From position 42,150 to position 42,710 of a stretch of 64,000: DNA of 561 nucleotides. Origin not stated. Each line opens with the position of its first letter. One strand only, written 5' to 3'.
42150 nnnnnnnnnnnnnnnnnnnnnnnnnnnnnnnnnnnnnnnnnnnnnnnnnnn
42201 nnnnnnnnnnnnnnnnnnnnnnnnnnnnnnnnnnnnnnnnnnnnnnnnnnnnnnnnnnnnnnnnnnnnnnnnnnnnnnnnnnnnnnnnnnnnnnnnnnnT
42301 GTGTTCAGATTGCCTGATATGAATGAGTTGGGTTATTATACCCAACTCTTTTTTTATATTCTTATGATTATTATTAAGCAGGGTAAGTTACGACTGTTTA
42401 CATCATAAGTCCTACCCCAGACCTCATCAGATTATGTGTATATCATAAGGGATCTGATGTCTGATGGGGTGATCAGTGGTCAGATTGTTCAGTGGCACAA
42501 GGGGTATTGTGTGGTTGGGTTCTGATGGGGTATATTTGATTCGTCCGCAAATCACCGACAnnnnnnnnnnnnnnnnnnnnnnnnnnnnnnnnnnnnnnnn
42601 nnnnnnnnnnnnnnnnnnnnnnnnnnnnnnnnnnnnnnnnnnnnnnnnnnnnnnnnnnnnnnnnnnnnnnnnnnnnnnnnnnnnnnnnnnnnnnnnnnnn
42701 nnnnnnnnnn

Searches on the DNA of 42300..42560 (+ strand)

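Call 17: search_dna_similar(query=window:42300-42560:+, collection=phages, mode=distant, max_rows=30, max_evalue=0.01)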
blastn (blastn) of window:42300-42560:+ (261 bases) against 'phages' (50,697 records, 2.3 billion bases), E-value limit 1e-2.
No match.
